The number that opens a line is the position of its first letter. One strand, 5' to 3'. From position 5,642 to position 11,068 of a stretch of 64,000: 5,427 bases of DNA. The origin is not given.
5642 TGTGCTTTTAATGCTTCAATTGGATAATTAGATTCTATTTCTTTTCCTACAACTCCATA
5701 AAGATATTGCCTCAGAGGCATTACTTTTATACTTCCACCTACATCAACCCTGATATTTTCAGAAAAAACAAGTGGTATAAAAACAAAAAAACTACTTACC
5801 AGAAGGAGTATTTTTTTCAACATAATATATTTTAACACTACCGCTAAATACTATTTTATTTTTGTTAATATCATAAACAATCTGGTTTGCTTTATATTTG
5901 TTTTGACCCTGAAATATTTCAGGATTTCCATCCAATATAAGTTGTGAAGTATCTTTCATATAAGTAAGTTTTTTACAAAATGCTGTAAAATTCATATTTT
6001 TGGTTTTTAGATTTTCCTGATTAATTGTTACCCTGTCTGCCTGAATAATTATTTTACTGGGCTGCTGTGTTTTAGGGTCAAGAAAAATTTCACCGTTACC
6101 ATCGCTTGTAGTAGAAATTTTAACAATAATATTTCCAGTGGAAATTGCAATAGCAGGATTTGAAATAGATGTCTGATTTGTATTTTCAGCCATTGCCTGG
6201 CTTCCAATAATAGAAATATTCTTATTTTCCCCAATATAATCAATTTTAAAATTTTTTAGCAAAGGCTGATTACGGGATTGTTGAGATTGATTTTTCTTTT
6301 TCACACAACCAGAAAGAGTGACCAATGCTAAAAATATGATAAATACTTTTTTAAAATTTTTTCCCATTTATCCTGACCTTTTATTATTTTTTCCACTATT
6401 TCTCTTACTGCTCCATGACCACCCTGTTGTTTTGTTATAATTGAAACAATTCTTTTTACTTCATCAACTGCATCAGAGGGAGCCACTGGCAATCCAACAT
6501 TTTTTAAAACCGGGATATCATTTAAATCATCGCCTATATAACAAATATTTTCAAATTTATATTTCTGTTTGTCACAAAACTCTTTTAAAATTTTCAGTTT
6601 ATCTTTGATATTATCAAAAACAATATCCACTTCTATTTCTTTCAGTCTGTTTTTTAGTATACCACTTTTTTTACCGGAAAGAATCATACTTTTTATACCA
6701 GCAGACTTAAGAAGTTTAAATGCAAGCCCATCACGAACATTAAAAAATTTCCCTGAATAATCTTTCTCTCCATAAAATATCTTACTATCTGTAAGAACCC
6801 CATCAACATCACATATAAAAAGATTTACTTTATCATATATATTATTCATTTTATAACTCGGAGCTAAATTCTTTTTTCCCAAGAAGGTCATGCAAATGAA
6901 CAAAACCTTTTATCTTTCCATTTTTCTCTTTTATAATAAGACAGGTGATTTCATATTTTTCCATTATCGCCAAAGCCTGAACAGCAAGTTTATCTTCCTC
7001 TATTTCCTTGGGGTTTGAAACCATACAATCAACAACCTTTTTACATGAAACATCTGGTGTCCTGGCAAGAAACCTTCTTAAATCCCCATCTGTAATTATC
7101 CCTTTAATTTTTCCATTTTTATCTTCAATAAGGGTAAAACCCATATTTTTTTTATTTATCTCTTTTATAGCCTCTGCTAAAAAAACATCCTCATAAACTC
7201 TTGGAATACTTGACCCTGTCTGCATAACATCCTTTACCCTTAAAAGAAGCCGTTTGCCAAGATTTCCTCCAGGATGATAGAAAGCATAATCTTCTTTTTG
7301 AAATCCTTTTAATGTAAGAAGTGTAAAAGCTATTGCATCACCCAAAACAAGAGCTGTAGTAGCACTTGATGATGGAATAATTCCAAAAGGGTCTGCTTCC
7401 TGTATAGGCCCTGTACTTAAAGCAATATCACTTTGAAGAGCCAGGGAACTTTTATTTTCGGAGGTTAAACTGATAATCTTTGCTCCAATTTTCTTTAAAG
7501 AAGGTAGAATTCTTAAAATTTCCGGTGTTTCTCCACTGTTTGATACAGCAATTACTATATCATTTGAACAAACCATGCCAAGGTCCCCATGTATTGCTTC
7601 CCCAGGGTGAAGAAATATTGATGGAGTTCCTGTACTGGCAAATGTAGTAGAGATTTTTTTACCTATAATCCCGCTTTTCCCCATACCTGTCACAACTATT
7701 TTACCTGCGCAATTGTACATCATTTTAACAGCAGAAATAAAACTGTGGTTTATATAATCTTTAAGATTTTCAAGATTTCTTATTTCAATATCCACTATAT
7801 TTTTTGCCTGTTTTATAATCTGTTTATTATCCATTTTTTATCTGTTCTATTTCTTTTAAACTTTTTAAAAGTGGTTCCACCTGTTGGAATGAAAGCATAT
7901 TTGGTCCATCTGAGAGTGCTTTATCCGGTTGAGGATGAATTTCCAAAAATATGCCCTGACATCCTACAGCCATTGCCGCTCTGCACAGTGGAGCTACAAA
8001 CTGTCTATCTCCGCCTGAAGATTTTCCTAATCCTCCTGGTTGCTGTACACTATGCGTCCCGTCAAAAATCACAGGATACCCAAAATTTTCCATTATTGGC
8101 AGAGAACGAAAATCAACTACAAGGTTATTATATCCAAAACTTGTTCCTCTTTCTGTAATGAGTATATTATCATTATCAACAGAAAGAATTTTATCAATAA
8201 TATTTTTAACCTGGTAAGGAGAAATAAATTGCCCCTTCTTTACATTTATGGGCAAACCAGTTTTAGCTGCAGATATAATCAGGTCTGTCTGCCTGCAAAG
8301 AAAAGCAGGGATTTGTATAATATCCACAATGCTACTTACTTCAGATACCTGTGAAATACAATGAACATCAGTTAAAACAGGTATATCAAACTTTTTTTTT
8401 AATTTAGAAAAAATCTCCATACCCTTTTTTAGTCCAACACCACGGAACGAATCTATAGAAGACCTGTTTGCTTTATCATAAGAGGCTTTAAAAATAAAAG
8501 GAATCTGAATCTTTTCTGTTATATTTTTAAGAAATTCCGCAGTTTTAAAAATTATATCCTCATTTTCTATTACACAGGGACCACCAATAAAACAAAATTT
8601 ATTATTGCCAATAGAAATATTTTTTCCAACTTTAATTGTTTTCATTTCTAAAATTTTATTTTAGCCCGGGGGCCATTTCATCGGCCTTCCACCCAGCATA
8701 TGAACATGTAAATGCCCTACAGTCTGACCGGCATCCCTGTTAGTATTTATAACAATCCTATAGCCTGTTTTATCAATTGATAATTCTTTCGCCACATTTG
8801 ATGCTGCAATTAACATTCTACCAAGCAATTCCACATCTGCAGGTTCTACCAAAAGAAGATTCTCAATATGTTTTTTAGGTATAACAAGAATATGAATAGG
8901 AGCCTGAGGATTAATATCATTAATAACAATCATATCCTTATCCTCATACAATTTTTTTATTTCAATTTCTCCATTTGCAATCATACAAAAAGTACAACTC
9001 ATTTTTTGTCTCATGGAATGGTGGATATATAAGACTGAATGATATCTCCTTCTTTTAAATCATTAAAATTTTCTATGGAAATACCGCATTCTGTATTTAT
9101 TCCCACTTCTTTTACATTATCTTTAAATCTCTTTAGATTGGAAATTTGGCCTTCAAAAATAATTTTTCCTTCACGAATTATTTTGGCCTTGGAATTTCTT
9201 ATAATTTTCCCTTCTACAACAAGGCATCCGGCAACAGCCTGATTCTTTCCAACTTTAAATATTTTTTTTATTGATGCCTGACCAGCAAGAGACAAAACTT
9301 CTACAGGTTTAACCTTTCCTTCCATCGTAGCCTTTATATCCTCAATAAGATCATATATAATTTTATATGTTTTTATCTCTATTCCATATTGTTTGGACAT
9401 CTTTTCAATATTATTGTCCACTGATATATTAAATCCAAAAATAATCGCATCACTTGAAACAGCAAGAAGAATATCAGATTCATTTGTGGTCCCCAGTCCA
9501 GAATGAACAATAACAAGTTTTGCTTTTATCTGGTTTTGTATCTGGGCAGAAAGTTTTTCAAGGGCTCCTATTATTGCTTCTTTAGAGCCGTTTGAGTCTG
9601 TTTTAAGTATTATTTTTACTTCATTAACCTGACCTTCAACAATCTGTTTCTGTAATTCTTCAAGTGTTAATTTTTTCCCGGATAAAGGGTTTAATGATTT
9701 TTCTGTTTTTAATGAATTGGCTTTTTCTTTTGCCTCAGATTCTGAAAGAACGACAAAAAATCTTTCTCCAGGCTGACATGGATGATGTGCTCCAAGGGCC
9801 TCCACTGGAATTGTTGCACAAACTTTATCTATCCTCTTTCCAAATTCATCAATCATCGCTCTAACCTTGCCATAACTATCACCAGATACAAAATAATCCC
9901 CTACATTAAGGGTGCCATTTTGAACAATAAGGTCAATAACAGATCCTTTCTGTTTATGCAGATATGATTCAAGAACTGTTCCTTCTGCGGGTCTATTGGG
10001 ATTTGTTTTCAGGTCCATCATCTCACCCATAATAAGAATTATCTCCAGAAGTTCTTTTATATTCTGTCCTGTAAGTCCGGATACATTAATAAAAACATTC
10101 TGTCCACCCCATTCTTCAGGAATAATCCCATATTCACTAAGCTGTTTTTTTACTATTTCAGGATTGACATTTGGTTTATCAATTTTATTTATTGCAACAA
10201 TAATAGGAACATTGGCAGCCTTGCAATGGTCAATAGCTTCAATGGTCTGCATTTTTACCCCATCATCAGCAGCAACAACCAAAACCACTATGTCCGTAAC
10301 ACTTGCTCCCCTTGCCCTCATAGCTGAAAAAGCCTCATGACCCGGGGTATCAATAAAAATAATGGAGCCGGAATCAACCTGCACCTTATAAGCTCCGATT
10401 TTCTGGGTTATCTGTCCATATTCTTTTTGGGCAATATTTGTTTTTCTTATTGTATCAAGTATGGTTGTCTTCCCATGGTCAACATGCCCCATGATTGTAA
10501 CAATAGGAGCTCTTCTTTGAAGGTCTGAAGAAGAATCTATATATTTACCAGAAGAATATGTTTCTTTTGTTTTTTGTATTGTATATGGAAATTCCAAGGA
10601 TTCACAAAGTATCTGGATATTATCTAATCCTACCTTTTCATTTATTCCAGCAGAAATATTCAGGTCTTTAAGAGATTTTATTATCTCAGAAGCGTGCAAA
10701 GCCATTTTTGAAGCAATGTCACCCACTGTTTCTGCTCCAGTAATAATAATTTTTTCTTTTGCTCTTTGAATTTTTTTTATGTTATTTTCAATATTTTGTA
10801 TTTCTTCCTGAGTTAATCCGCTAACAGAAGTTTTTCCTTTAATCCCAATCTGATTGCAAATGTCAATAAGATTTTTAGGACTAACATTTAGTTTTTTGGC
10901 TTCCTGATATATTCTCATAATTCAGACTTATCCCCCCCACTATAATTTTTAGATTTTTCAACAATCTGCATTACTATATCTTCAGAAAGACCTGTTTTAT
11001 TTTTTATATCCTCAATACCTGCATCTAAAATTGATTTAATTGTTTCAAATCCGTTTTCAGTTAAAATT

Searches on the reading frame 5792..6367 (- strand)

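Call 38: search_protein_families(library=pfam, proteins=[window:5792-6367:-], max_evalue=0.001)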
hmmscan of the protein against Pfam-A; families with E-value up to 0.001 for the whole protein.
window:5792-6367:- (191 aa): 1 family
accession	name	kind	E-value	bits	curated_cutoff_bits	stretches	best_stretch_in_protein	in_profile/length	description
PF03968.19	LptD_N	-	1.4e-05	25.8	20.4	1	92-170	36-112/113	LptA/(LptD N-terminal domain) LPS transport protein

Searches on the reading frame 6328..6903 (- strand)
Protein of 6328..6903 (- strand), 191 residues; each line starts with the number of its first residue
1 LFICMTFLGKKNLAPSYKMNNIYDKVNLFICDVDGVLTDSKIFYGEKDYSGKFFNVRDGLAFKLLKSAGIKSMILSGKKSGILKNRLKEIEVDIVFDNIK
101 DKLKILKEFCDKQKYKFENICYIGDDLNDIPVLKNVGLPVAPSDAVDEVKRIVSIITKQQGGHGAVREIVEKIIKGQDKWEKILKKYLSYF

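Call 38: search_protein_families(library=pfam, proteins=[window:6328-6903:-], max_evalue=0.001)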
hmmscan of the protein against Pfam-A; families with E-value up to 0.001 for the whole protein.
window:6328-6903:- (191 aa): 3 families
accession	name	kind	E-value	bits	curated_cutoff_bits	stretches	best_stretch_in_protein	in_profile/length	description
PF08282.18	Hydrolase_3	-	4.2e-11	43.5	20.9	1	100-166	186-252/255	haloacid dehalogenase-like hydrolase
PF00702.32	Hydrolase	-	1.8e-08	35.4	26.4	1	61-137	106-191/191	haloacid dehalogenase-like hydrolase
PF13419.12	HAD_2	-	7.3e-05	23.4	23.8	1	63-140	89-175/178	Haloacid dehalogenase-like hydrolase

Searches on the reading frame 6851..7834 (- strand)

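Call 8: search_protein_families(library=pfam, proteins=[window:6851-7834:-], max_evalue=0.001)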
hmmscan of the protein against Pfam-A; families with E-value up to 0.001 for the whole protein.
window:6851-7834:- (327 aa): 3 families
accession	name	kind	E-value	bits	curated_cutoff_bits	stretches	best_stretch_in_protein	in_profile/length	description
PF01380.27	SIS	-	1.7e-23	83.3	25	1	40-167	2-127/131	SIS domain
PF00571.33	CBS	-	9.4e-16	58.3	24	2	200-257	1-56/57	CBS domain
PF13580.11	SIS_2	-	9.5e-05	22.9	27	1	30-125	45-138/138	SIS domain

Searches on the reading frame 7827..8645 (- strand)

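Call 8: search_protein_families(library=pfam, proteins=[window:7827-8645:-], max_evalue=0.001)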
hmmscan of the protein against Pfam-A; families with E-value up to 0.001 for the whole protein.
window:7827-8645:- (272 aa): 1 family
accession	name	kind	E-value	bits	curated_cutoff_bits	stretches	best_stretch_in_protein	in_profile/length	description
PF00793.26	DAHP_synth_1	-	1.8e-71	240.6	25.5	1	5-268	5-266/270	DAHP synthetase I family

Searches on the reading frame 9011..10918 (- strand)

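Call 8: search_protein_families(library=pfam, proteins=[window:9011-10918:-], max_evalue=0.001)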
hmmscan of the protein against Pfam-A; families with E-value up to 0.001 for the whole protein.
window:9011-10918:- (635 aa): 10 families
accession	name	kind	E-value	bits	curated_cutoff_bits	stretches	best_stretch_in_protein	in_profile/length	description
PF00009.33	GTP_EFTU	-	1.1e-33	116.8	26.5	1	138-294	4-182/188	Elongation factor Tu GTP binding domain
PF11987.13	IF-2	-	1.3e-30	106.1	27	1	415-529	8-117/117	Translation-initiation factor 2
PF22042.2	EF-G_D2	-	2.9e-16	59.8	27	1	310-389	1-83/84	Elongation factor G domain 2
PF04760.21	IF2_N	-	2.9e-12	46.6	25.3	2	1-42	4-45/53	Translation initiation factor IF-2, N-terminal region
PF01926.29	MMR_HSR1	-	2.7e-10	40.8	21.9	1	140-245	2-113/113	50S ribosome-binding GTPase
PF00025.27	Arf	-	8.9e-06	25.7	22.3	1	140-294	17-170/174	ADP-ribosylation factor family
PF10662.15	PduV-EutP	-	6.1e-05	23.3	21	1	140-293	4-140/143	Ethanolamine utilisation - propanediol utilisation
PF00071.28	Ras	-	0.00013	22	21.6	1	141-293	3-155/162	Ras family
PF03144.31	GTP_EFTU_D2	-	0.00029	21.6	30.3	0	561-627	2-72/73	Elongation factor Tu domain 2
PF08477.19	Roc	-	0.00073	20.2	27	0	140-247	2-119/119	Ras of Complex, Roc, domain of DAPkinase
